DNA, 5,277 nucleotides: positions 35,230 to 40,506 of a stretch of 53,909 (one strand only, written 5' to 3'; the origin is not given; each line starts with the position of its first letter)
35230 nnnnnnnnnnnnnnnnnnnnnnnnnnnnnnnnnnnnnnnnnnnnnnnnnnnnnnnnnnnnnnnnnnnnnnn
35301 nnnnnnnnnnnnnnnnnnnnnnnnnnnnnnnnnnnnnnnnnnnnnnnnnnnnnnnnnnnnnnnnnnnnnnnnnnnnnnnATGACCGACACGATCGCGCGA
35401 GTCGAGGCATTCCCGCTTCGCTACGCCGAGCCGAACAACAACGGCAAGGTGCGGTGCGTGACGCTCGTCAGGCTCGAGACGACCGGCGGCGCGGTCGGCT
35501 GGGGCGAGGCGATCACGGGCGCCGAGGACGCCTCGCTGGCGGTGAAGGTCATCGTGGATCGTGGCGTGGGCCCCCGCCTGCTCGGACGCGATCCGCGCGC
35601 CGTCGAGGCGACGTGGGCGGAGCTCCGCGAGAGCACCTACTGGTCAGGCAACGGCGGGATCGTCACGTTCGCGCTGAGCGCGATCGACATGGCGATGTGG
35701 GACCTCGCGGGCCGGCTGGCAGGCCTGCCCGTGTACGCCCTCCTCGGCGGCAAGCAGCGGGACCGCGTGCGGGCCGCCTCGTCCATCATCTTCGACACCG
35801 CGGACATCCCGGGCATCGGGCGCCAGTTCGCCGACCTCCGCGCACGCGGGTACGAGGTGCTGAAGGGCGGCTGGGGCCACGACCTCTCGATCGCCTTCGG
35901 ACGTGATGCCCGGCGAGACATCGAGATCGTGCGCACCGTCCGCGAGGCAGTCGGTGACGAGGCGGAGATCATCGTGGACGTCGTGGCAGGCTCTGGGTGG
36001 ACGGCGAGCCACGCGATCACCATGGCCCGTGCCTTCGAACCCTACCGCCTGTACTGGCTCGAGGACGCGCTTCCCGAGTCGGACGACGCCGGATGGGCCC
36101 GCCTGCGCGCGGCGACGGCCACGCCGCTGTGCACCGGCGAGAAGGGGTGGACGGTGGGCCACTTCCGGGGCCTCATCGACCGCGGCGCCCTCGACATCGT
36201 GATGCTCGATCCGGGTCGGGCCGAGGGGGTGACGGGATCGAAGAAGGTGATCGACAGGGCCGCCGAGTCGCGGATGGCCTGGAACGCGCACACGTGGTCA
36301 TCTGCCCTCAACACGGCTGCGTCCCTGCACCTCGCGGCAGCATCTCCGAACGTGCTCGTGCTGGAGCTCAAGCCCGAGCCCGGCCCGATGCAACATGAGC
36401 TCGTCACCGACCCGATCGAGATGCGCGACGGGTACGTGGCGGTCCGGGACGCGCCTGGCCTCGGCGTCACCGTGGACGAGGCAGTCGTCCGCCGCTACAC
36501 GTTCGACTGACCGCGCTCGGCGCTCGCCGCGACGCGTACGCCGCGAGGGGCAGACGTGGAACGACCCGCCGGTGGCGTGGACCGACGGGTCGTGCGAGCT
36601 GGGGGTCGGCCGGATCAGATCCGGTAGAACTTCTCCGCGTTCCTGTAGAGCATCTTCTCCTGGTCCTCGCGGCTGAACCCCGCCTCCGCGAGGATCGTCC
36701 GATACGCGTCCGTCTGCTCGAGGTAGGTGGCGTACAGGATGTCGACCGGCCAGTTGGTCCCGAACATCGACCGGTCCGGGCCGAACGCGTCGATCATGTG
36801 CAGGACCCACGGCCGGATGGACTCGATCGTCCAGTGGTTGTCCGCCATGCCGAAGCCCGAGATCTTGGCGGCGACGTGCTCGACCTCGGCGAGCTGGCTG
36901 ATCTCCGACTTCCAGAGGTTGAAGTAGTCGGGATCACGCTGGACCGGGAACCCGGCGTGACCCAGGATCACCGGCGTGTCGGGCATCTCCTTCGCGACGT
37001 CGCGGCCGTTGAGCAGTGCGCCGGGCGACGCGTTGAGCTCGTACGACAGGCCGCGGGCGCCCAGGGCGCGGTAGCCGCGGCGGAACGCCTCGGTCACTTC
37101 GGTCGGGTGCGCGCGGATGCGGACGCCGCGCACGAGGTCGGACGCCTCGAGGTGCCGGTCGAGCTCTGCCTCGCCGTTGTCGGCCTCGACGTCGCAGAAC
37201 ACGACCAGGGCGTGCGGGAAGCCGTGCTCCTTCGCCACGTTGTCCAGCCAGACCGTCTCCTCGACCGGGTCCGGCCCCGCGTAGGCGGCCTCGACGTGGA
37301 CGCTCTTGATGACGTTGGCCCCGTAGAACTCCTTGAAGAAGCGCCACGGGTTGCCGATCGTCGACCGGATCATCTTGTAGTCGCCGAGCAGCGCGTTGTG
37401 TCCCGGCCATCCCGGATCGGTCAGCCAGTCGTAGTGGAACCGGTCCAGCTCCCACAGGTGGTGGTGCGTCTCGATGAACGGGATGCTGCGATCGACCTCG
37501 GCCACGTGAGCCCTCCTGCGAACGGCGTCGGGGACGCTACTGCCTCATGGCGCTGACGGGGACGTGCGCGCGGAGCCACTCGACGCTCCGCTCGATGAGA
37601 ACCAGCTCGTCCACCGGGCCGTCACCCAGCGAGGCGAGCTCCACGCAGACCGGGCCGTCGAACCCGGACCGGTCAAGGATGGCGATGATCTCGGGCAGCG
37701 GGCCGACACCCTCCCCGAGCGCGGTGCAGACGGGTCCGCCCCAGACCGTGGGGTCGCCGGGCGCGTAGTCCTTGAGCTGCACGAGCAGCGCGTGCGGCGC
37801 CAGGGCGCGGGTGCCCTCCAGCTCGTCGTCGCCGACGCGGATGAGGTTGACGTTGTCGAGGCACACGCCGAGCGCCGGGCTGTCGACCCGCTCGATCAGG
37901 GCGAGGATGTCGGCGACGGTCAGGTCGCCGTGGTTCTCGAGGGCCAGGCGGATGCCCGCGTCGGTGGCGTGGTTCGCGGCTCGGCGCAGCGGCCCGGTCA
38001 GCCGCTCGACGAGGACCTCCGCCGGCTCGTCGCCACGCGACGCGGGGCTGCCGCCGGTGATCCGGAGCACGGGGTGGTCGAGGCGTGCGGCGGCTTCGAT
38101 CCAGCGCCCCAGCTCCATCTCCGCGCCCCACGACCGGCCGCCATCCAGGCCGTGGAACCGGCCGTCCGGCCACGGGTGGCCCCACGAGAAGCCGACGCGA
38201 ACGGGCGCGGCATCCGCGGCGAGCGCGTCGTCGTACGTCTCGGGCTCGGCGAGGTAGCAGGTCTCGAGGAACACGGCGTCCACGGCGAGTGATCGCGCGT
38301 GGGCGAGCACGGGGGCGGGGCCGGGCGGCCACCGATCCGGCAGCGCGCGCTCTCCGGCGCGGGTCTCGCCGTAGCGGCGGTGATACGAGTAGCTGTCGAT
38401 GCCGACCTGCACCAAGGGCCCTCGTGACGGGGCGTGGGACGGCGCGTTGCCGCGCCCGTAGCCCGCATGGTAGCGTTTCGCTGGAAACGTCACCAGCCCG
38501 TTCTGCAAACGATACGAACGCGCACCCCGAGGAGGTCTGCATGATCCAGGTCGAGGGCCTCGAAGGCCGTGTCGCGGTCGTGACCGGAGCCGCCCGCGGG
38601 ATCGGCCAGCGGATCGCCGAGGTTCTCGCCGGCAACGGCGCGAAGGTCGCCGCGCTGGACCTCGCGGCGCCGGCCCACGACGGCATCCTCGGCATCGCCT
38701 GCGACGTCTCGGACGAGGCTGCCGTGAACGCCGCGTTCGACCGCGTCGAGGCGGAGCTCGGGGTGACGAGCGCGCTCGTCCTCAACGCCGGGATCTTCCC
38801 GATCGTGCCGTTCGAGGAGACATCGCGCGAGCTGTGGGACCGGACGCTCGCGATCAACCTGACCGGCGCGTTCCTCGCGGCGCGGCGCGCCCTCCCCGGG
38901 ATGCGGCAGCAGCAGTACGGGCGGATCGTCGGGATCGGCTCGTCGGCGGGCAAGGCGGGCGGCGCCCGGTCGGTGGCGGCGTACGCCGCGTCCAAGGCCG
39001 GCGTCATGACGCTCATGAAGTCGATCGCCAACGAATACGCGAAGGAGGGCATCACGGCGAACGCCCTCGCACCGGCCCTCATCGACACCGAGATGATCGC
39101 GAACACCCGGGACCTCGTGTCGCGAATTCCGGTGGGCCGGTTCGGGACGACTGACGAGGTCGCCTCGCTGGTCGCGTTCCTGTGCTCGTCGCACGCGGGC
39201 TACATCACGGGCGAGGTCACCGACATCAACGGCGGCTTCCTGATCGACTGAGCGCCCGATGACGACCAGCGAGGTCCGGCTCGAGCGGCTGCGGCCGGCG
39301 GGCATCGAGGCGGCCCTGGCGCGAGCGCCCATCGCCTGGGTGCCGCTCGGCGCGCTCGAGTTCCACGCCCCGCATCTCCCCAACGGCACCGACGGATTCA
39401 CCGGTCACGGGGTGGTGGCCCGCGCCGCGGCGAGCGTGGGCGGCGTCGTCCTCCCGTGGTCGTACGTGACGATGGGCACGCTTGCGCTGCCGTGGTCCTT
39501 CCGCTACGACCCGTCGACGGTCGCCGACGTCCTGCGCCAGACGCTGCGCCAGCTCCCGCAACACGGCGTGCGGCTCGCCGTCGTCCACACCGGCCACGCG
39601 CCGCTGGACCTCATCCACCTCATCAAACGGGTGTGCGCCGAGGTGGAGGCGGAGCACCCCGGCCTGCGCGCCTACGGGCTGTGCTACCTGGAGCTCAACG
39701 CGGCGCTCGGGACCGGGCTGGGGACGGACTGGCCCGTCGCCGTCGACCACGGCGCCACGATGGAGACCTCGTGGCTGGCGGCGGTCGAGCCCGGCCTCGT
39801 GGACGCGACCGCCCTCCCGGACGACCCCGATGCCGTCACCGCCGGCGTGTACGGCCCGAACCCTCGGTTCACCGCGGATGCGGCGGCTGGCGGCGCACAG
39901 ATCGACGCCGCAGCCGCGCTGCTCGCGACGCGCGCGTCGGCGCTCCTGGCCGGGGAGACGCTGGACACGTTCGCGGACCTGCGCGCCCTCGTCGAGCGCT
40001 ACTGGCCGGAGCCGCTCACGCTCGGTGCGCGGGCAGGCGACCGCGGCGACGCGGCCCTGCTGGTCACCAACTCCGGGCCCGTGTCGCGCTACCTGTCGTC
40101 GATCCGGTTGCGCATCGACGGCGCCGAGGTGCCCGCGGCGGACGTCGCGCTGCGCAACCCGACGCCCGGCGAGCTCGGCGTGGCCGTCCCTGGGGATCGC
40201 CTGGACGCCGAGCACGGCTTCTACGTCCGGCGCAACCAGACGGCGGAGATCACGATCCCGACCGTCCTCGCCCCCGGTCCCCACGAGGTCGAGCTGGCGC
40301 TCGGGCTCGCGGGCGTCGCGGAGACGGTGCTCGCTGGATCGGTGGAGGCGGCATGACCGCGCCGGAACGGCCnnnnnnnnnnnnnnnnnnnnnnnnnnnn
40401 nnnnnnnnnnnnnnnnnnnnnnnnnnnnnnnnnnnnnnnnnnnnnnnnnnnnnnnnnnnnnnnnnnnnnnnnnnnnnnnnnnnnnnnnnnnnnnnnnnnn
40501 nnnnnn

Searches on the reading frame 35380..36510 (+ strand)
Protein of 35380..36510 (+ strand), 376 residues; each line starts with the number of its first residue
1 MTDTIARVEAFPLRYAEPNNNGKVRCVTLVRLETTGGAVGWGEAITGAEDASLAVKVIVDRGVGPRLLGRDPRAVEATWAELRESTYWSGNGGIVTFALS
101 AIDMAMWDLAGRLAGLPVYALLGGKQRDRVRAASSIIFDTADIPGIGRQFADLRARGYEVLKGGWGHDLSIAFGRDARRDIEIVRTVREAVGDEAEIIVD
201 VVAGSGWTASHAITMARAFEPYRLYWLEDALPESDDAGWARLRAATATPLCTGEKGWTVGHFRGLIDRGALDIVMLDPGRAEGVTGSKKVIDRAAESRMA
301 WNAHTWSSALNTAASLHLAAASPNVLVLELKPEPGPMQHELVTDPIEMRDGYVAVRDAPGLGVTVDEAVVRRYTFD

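Call 50: search_protein_families(library=pfam, proteins=[window:35380-36510:+], max_evalue=0.001)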
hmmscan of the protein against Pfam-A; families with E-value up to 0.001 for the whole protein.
window:35380-36510:+ (376 aa): 2 families
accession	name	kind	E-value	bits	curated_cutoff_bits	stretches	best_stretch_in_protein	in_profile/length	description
PF13378.12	MR_MLE_C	-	8.9e-57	192.7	29.4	1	148-368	4-218/219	Enolase C-terminal domain-like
PF02746.21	MR_MLE_N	-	1.3e-19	70.9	22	1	27-123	28-117/117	Mandelate racemase / muconate lactonizing enzyme, N-terminal domain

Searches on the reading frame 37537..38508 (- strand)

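Call 50: search_protein_families(library=pfam, proteins=[window:37537-38508:-], max_evalue=0.001)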
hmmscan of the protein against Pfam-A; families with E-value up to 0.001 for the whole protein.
window:37537-38508:- (323 aa): 1 family
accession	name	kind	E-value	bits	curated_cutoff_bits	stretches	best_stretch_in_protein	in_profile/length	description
PF01261.30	AP_endonuc_2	-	9.6e-26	91.4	31.1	1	133-314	70-248/249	Xylose isomerase-like TIM barrel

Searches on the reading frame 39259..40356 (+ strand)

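Call 50: search_protein_families(library=pfam, proteins=[window:39259-40356:+], max_evalue=0.001)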
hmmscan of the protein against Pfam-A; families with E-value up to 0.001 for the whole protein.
window:39259-40356:+ (365 aa): 1 family
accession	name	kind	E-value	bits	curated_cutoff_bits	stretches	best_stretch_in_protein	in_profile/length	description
PF02633.19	Creatininase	-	8.1e-27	94.6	31.3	1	14-213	6-211/238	Creatinine amidohydrolase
